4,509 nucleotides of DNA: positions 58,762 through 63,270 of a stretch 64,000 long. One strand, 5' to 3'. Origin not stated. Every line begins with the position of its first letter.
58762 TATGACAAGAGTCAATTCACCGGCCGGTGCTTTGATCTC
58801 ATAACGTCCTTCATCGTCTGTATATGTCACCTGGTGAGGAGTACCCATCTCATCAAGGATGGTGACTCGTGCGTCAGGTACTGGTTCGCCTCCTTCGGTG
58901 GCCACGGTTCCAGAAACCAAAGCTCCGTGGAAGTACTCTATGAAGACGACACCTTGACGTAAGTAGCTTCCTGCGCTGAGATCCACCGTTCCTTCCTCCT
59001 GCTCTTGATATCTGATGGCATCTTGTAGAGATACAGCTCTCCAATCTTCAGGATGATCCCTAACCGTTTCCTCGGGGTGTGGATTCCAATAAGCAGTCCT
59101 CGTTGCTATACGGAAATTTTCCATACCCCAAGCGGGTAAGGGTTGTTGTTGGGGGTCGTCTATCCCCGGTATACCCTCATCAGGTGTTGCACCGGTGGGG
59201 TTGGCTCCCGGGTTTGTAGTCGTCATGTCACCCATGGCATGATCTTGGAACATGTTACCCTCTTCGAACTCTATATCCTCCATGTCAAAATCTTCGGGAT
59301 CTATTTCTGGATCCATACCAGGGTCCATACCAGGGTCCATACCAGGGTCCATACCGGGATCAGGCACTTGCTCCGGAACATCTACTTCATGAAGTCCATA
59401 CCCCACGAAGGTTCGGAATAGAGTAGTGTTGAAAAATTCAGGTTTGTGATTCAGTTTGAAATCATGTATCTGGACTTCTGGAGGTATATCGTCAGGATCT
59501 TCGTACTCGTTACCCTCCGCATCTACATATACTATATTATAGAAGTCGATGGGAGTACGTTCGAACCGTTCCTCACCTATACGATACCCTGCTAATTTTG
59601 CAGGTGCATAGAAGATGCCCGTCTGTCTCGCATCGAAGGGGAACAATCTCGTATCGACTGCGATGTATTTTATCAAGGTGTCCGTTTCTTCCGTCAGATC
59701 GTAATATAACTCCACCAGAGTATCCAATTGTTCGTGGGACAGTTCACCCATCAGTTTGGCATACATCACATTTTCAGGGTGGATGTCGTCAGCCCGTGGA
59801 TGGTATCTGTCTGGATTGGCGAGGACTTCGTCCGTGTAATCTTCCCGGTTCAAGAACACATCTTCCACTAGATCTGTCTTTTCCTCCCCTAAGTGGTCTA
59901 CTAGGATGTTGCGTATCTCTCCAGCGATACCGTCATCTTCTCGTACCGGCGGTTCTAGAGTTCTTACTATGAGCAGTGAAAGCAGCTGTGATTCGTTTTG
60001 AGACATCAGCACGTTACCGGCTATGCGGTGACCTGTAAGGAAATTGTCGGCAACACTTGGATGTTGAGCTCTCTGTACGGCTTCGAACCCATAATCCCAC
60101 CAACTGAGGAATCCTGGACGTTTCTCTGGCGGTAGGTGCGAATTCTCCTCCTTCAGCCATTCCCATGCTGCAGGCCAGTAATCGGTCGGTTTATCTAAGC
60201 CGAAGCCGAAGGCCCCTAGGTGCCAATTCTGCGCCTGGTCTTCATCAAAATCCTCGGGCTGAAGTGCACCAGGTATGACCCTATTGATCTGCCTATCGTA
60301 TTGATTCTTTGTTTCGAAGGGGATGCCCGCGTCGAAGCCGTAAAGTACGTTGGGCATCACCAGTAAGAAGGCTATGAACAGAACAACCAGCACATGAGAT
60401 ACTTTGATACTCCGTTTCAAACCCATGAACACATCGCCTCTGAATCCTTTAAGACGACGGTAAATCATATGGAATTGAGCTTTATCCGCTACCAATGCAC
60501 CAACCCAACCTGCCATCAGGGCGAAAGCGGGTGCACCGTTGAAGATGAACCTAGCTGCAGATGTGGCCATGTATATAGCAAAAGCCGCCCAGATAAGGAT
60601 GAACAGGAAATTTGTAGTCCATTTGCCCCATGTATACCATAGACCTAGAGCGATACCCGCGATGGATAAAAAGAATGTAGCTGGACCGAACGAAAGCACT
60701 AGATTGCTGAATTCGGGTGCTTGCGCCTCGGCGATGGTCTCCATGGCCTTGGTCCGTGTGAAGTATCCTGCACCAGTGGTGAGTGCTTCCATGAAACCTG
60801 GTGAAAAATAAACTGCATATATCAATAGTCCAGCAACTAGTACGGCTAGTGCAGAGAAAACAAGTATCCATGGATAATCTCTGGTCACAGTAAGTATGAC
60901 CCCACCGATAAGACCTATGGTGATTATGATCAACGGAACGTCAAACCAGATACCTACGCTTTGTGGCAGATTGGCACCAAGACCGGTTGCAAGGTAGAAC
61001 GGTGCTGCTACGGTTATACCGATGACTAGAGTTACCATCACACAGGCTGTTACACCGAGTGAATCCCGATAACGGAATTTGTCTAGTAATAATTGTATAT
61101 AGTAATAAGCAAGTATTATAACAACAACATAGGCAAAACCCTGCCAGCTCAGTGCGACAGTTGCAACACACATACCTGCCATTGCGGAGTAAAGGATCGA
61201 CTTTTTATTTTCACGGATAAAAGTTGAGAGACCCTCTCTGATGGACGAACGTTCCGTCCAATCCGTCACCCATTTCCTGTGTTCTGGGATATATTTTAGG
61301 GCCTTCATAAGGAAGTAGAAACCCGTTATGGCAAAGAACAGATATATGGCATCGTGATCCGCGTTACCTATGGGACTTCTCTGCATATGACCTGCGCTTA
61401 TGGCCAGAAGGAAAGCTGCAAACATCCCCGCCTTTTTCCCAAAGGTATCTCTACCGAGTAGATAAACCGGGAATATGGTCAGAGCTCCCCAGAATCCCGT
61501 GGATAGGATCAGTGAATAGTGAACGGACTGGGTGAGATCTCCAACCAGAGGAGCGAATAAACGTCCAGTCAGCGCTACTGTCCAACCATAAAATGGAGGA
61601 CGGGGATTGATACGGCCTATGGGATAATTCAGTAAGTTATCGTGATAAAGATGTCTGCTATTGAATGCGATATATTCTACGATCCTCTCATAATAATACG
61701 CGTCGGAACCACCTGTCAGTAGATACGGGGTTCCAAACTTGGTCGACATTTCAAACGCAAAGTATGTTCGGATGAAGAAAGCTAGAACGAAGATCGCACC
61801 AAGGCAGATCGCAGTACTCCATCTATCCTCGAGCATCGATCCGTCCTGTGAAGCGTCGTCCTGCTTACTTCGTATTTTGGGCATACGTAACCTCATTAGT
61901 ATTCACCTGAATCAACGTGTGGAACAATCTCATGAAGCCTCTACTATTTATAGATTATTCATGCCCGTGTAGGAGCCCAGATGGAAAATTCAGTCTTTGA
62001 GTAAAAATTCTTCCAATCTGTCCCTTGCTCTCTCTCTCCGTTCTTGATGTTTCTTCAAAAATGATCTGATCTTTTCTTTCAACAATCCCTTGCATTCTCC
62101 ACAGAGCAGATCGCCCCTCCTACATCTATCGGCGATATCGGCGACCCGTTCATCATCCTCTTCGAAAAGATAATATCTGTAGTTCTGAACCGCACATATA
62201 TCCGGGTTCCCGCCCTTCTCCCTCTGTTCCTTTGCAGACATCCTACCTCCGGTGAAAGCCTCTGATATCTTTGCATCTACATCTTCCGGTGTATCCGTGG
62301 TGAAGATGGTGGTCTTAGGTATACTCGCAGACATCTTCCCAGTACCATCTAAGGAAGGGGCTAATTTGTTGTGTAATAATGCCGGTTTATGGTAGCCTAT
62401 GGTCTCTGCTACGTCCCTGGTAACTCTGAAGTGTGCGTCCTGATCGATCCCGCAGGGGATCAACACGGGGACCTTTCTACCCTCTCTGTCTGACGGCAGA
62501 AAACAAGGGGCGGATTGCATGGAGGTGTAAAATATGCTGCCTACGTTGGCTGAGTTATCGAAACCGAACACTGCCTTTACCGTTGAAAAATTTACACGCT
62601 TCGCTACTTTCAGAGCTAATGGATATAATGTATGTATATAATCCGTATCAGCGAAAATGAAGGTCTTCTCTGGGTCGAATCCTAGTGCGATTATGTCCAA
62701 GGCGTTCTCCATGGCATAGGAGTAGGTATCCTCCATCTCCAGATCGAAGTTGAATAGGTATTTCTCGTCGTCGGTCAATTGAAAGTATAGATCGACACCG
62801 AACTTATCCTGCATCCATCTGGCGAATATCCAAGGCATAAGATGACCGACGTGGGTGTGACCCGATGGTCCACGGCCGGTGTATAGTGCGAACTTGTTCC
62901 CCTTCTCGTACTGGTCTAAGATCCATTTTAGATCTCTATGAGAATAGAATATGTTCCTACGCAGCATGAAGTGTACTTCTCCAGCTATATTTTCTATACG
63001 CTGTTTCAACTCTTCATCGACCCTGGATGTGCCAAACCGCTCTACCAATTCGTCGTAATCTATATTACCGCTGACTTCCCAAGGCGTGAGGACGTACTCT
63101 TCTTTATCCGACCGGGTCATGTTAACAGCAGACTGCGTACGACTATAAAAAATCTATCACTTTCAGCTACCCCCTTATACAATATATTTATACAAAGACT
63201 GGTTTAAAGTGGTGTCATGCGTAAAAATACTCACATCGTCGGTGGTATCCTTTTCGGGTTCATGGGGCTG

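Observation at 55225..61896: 2223-aa AglB oligosaccharyltransferase fused to a surface-layer-like Ig-repeat array with a second membrane anchor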

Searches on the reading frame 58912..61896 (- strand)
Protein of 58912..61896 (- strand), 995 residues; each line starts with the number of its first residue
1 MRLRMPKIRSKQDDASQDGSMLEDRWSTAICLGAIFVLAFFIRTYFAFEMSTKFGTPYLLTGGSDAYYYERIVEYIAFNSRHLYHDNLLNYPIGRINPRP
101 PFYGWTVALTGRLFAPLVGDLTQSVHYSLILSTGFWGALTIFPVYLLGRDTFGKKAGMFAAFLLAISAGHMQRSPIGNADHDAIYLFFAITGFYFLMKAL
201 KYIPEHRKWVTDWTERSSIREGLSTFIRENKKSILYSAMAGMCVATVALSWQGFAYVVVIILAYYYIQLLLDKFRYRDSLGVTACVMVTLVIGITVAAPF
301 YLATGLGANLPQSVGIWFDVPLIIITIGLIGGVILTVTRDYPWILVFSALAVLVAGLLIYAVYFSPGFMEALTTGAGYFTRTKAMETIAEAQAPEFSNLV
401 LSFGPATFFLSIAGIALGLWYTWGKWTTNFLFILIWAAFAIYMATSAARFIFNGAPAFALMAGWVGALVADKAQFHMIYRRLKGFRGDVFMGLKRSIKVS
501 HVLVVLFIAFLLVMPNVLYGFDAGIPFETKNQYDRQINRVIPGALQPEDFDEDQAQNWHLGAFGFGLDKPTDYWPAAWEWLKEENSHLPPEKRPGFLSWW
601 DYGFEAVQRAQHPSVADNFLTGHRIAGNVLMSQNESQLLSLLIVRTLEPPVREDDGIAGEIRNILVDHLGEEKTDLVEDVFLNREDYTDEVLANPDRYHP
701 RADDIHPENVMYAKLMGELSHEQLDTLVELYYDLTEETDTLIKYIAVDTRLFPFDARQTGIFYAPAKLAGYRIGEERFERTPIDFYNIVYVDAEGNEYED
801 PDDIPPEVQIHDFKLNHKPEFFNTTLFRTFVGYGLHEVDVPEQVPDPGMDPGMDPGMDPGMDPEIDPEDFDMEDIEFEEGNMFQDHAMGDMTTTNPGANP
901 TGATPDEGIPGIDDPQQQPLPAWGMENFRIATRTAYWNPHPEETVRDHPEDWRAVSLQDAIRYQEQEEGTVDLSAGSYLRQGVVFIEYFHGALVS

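Call 10: search_solved_structures(query=window:58912-61896:-, max_evalue=0.01, show_alignments=2)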
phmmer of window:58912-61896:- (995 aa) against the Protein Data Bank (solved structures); distinct sequences matched with E-value up to 0.01: 10.
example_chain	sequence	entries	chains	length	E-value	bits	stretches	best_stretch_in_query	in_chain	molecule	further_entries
3waj_A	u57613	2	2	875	1.4e-10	43.3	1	59-519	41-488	Transmembrane oligosaccharyl transferase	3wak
5gmy_A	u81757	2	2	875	1.8e-10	43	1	59-519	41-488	Transmembrane oligosaccharyl transferase, putative | Dolichyl-phosphooligosaccharide-protein glycotransferase 3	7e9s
8i9p_Lh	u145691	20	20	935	3.1e-06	29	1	66-201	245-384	dolichyl-diphosphooligosaccharide--protein glycotransferase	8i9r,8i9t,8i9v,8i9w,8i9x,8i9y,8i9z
6s7t_A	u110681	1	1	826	2.1e-05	26.2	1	84-201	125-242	Dolichyl-diphosphooligosaccharide--protein glycosyltransferase subunit STT3B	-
3vgp_A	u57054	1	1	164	8.4e-05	24.2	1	571-651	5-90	Transmembrane oligosaccharyl transferase, putative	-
6s7o_A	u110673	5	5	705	0.00071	21.1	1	65-201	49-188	Dolichyl-diphosphooligosaccharide--protein glycosyltransferase subunit STT3A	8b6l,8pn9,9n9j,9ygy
6ftj_5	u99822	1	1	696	0.00074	21.1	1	65-201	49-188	Dolichyl-diphosphooligosaccharide--protein glycosyltransferase subunit STT3A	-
6ftg_5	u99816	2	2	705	0.0011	20.5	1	65-201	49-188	Dolichyl-diphosphooligosaccharide--protein glycosyltransferase subunit STT3A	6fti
3vu0_A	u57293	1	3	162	0.0014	20.2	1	573-646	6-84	Putative uncharacterized protein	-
6c26_A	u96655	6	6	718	0.0086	17.5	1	62-201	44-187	Dolichyl-diphosphooligosaccharide--protein glycosyltransferase subunit STT3 | Dolichyl-diphosphooligosaccharide--protein glycotransferase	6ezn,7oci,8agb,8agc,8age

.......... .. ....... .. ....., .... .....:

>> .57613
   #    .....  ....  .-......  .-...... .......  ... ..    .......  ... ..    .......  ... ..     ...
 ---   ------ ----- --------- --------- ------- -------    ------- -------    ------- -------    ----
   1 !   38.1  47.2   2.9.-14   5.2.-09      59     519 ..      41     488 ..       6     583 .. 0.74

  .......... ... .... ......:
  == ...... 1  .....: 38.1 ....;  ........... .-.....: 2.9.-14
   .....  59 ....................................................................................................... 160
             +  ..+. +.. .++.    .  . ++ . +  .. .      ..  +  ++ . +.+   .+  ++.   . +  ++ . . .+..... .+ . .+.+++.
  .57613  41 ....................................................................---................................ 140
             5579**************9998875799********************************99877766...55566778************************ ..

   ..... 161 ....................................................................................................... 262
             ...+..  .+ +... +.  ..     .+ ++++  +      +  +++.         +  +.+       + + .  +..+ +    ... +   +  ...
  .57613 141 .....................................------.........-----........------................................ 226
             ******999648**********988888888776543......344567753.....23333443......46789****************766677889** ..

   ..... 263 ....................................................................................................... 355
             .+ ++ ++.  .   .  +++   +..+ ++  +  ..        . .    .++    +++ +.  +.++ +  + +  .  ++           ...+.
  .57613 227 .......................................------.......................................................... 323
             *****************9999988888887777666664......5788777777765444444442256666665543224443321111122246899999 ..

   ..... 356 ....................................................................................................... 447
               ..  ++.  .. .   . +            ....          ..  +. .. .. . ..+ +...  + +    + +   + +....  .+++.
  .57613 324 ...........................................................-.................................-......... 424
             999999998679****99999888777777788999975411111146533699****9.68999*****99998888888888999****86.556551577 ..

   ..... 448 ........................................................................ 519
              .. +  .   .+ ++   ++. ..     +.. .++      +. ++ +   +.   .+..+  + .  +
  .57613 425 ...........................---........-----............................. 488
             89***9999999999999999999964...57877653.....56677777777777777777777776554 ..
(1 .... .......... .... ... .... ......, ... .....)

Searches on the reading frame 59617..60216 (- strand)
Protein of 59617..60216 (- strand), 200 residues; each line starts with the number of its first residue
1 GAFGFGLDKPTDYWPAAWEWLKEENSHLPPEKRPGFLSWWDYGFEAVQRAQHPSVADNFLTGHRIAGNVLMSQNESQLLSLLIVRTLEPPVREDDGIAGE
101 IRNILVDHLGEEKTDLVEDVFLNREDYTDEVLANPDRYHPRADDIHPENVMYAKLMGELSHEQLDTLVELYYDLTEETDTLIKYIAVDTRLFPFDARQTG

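Call 56: search_solved_structures(query=window:59617-60216:-, max_evalue=1, show_alignments=3)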
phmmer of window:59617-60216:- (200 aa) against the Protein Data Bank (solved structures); distinct sequences matched with E-value up to 1: 7.
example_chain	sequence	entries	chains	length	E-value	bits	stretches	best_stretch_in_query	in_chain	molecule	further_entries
3vgp_A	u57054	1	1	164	1e-05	29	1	11-91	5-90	Transmembrane oligosaccharyl transferase, putative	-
3vu0_A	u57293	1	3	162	0.00018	24.9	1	13-86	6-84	Putative uncharacterized protein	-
8i9p_Lh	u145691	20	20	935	0.066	16.6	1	13-63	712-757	dolichyl-diphosphooligosaccharide--protein glycotransferase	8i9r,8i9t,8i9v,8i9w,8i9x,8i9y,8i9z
6s7t_A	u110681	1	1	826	0.066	16.6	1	16-88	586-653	Dolichyl-diphosphooligosaccharide--protein glycosyltransferase subunit STT3B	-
6ftj_5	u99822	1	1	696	0.86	12.9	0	16-62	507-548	Dolichyl-diphosphooligosaccharide--protein glycosyltransferase subunit STT3A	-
6ftg_5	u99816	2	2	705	0.87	12.9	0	16-62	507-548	Dolichyl-diphosphooligosaccharide--protein glycosyltransferase subunit STT3A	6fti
6s7o_A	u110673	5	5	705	0.88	12.9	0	16-62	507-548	Dolichyl-diphosphooligosaccharide--protein glycosyltransferase subunit STT3A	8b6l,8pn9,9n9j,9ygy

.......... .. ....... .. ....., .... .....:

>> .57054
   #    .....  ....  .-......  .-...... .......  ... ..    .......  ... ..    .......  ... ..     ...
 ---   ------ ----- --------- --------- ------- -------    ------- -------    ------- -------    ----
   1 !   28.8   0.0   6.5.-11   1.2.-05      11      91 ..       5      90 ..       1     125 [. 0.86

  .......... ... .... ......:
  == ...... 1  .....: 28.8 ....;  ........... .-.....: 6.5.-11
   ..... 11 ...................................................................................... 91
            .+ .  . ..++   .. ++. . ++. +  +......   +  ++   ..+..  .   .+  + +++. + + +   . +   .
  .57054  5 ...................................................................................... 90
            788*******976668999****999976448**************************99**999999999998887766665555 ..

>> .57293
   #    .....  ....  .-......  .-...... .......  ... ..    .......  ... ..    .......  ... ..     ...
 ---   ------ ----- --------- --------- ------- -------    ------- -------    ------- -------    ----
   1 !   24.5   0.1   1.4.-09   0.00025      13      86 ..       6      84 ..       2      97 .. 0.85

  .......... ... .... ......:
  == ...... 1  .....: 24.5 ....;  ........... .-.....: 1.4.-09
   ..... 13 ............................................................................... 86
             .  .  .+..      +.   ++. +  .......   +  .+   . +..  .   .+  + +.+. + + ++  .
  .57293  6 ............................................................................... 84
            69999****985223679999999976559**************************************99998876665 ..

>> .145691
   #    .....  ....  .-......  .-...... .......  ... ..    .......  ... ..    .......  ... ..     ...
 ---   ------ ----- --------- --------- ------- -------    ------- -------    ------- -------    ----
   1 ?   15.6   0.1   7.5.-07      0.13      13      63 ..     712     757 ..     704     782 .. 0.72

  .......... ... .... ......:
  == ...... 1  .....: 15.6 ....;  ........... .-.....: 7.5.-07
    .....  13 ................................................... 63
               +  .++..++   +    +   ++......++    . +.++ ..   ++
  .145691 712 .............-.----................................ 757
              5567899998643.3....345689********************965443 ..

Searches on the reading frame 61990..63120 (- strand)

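Call 23: search_protein_families(library=pfam, proteins=[window:61990-63120:-], max_evalue=0.001)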
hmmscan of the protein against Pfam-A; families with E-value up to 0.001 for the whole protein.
window:61990-63120:- (376 aa): 1 family
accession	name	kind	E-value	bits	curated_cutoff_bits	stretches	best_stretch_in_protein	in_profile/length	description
PF00579.31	tRNA-synt_1b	-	4.5e-35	121.8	21.1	1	74-356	3-292/292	tRNA synthetases class I (W and Y)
